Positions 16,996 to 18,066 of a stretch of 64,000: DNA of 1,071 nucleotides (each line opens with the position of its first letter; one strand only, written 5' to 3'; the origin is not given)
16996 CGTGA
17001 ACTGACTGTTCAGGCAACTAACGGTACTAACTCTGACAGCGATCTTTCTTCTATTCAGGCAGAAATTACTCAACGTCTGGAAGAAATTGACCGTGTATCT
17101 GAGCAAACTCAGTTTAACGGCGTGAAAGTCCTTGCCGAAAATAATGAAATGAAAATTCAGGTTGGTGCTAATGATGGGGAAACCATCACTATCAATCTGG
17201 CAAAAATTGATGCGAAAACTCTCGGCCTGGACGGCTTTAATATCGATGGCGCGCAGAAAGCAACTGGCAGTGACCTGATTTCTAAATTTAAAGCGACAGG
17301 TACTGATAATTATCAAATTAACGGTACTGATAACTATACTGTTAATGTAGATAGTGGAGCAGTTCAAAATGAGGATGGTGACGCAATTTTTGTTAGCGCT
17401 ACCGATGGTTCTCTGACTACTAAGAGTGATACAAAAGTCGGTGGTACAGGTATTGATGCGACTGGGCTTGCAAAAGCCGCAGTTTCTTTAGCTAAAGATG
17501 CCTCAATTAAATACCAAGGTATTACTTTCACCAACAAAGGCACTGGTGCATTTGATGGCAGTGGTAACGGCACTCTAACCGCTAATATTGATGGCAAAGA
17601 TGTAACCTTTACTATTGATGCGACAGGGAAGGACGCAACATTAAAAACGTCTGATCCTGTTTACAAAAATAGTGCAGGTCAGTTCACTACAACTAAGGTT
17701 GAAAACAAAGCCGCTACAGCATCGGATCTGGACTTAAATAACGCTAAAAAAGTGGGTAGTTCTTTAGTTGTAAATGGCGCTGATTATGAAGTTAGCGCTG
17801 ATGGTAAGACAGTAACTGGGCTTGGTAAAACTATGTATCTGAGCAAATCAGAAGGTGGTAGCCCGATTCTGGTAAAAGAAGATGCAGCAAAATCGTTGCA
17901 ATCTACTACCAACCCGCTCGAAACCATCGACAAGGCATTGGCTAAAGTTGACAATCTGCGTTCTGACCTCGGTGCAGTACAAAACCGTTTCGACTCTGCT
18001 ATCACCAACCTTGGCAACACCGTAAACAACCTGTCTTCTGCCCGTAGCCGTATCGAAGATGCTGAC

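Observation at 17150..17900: Flagellin central hypervariable domain (H-antigen determinant)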

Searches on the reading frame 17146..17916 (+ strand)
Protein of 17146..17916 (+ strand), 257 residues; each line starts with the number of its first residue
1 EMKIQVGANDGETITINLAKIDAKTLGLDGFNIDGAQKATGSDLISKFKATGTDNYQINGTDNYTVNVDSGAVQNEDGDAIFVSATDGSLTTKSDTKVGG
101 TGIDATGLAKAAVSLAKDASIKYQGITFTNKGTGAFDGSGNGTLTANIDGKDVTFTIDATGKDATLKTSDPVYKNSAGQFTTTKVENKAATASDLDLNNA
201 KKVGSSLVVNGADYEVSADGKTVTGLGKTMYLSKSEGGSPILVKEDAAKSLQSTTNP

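Call 26: find_related_loci(query=window:17146-17916:+, collection=genome_contigs, flank=4000)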
Query window:17146-17916:+ (257 aa) in genome_contigs; peptide patterns used: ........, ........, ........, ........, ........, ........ (x = any residue, [..] = any of these).
68 stretches matched a pattern; 3 encode a relative of the query (tblastn E <= 1e-3); 3 distinct loci.
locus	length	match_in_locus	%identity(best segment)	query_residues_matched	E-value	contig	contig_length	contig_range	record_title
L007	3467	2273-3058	75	1-257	5e-121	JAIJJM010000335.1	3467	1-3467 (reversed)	MAG: Collinsella sp. isolate Map_57_008 contig_100_3844, whole genome shotgun sequence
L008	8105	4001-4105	74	1-35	2e-12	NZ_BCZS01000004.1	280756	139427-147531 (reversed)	Pluralibacter gergoviae ATCC 33028 = NBRC 105706, whole genome shotgun sequence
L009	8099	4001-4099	64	1-33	5e-9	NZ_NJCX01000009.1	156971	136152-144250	Xenorhabdus kozodoii strain DSM 17907 Xkoz_9, whole genome shotgun sequence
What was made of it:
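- The single hit is a 3.5-kb contig binned as Collinsella, which I take to be mis-binned (call 26).
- Tried and rejected: The hits were one 3.5-kb contig binned as Collinsella, which I take to be mis-binned, and two matches to the conserved first 35 residues (call 26).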

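Call 31: search_solved_structures(query=window:17236-17916:+, max_evalue=1, show_alignments=3)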
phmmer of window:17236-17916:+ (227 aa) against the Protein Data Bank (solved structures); distinct sequences matched with E-value up to 1: 13.
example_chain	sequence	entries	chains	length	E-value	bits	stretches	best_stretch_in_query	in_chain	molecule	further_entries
3v47_C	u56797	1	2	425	1.1e-23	87.5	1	1-227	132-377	Flagellin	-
7e4v_A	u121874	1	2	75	0.21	14.7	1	184-214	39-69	Staufen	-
4q1z_A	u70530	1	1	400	0.22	14.7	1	133-226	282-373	Putative lipoprotein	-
4w1t_A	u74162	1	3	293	0.42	13.7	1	163-193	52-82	Copper oxidase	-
4uan_A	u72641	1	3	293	0.58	13.3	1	163-193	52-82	Copper oxidase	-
4wtq_A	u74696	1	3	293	0.81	12.8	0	163-193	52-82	Copper oxidase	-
4uah_A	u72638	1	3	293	0.81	12.8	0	163-193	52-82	Copper oxidase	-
6yzf_AAA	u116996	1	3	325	0.91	12.6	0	164-193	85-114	Copper oxidase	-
6yzd_AAA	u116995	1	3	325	0.91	12.6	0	164-193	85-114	Copper oxidase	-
6yzy_AAA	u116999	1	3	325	0.92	12.6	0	164-193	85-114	Copper oxidase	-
6yo5_AAA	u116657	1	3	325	0.92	12.6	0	164-193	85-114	Copper oxidase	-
4m3h_A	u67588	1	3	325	0.92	12.6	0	164-193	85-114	Copper oxidase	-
6y4a_AAA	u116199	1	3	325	0.92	12.6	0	164-193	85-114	Copper oxidase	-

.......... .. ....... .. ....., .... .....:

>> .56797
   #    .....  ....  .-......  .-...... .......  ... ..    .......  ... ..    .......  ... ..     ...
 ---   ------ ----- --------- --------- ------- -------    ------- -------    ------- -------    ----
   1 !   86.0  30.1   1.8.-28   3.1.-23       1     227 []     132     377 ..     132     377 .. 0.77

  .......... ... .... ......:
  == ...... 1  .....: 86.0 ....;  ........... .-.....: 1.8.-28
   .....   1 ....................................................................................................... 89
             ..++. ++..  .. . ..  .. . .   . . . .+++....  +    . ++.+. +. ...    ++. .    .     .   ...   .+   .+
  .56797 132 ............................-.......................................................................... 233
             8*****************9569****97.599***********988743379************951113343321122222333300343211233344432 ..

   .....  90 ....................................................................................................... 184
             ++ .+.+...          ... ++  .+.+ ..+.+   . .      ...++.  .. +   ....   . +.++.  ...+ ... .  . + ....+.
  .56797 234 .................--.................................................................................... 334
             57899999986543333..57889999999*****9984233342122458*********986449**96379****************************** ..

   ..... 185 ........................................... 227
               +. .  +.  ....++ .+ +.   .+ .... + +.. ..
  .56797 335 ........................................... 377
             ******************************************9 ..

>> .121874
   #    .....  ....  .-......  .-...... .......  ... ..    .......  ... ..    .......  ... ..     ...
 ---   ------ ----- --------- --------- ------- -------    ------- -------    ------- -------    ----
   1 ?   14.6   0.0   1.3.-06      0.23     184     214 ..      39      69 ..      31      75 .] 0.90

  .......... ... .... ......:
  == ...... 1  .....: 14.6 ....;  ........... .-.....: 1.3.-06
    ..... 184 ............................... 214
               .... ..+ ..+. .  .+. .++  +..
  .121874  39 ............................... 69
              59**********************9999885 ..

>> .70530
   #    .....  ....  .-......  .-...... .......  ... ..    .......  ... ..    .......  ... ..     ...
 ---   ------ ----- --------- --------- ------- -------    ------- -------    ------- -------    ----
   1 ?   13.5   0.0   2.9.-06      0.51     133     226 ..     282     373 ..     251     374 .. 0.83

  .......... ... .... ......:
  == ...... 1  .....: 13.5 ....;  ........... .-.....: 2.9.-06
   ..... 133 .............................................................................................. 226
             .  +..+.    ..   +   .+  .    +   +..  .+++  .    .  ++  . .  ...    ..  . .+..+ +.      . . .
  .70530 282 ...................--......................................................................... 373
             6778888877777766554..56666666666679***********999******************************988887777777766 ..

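Call 37: find_homologous_proteins(query=window:17236-17916:+, max_evalue=0.00001)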
Query window:17236-17916:+ (227 aa): 61 proteins with E <= 0.00001 among 636 candidates.
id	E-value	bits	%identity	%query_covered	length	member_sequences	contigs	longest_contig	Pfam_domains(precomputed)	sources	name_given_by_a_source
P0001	9.4e-132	455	100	100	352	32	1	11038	PF22370.2,PF00700.28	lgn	-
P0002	2.3e-119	415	96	94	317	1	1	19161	PF22370.2,PF00700.28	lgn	-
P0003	1.1e-97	344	99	76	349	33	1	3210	PF00669.26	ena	-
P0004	2.9e-95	336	99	74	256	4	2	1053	PF00669.26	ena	-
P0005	6.1e-95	335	99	75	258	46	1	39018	PF22370.2,PF00700.28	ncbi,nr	ncbi:TPA: flagellin, partial [Escherichia coli]|nr:flagellin FliC [Escherichia coli]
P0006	5.6e-72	260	74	85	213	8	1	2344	PF22370.2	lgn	-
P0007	1.7e-58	216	66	81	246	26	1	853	PF22370.2,PF00700.28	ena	-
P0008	1.5e-44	170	70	59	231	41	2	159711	PF22370.2,PF00700.28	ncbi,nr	ncbi:flagellin, partial [Escherichia coli]|nr:flagellin FliC [Escherichia coli]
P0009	4.6e-44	169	70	61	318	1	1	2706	PF00669.26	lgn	-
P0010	5.4e-44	169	65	63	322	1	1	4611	PF00669.26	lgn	-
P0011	7.9e-44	168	66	65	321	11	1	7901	PF00669.26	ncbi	ncbi:flagellin, partial [Escherichia coli]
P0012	2.8e-43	166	69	60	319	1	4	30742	PF00669.26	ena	-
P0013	3.0e-43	166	66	63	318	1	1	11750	PF00669.26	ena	-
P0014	3.9e-43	166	72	57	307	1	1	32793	PF00669.26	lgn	-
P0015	3.9e-43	166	73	56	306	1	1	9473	PF00669.26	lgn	-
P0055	3.3e-25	107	42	100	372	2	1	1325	PF22370.2,PF00700.28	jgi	jgi:flagellin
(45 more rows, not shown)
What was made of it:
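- Tried and rejected: The word-indexed protein search returned mostly truncated E. coli flagellin fragments and was uninformative (call 37).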

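Call 47: search_protein_representatives(protein=window:17236-17916:+)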
Query: 227 residues. Proteins with E-value up to 0.001 (for the whole library): 15; up to 1e-10: 12; up to 1e-30: 1. The best 15 are listed.
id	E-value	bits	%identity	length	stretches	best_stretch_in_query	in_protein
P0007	5.3e-59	215.9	69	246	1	45-227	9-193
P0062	5.4e-30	121.2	70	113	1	103-207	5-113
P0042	1.3e-29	119.9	70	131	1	1-100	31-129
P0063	1.7e-26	109.7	84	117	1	151-227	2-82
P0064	2.8e-23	99.2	84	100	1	1-62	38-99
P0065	5.6e-23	98.3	44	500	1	1-220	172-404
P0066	1.4e-19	87.1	44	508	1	1-227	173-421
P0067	1.6e-19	87.0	69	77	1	21-100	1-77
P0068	4.8e-19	85.4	46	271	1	51-227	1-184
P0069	2.0e-16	76.9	38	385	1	1-225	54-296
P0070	2.2e-15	73.5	57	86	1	48-133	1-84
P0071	5.2e-13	65.7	37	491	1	1-227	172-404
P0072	1.5e-08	51.2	42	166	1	41-192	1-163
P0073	1.3e-05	41.6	29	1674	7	118-188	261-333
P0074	2.7e-05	40.6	30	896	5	54-134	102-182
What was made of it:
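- Tried and rejected: The all-representatives HMMER search found only 15 clusters (call 47).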

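Call 48: list_cluster_members(proteins=[P0065, P0066, P0071, P0069, P0055])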
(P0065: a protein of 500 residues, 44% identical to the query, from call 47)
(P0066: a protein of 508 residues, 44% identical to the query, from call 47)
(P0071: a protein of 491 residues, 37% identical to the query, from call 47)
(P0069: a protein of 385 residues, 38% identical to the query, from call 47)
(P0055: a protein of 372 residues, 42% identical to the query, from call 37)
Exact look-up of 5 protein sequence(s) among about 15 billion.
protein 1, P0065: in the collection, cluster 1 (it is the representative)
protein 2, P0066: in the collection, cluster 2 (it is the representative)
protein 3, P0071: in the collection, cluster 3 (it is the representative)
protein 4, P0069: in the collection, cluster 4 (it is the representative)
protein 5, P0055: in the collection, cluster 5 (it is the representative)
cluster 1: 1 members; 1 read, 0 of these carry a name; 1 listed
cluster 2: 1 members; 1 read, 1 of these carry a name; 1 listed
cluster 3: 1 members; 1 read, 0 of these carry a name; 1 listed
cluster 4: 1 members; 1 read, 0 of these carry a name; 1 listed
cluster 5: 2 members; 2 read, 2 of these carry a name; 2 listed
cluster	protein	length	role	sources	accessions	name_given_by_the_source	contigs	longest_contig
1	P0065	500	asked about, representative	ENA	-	-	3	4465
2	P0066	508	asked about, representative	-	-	flagellin FliC [Salmonella enterica] | Flagellin n=8 Tax=Salmonella enterica TaxID=28901 RepID=FLIC_SALBE | flagellin [Salmonella enterica]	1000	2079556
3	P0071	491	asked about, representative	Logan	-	-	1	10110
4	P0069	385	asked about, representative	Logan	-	-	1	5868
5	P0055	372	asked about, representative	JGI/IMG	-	flagellin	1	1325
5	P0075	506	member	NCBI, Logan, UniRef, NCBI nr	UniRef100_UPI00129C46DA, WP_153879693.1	flagellin N-terminal helical domain-containing protein n=1 Tax=Citrobacter freundii ... | flagellin [Citrobacter freundii]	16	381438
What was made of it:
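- The nearest non-E. coli central domains are the Salmonella g-complex (44%) and Citrobacter freundii (42%) (calls 47, 48).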

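Call 76: find_encoding_contigs(protein=P0066, flank=8000, max_places=2)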
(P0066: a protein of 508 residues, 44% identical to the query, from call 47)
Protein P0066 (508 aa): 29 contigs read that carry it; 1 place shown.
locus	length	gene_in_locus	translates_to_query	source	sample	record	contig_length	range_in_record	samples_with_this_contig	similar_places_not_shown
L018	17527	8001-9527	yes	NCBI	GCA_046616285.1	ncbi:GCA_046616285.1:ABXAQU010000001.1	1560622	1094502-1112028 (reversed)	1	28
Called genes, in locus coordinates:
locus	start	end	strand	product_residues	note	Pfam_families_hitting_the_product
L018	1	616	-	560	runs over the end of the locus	PF01514:YscJ_FliF, PF08345:YscJ_FliF_C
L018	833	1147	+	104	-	PF02049:FliE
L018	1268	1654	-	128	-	-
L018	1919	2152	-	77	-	PF01206:TusA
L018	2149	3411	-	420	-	PF04143:Sulf_transp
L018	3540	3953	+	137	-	PF13987:YedD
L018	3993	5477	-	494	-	PF00128:Alpha-amylase, PF02324:Glyco_hydro_70 (faint)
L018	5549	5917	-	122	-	PF05400:FliT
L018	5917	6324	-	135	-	PF02561:FliS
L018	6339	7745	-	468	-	PF02465:FliD_N, PF07195:FliD_C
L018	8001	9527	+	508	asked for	PF00669:Flagellin_N, PF22370:FliC-like_3rd, PF00700:Flagellin_C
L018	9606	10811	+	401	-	PF27117:FliB_C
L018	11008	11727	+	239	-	PF04542:Sigma70_r2, PF04539:Sigma70_r3, PF08281:Sigma70_r4_2, PF04545:Sigma70_r4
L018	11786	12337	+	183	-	PF02899:Phage_int_SAM_1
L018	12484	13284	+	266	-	PF00497:SBP_bac_3, PF10613:Lig_chan-Glu_bd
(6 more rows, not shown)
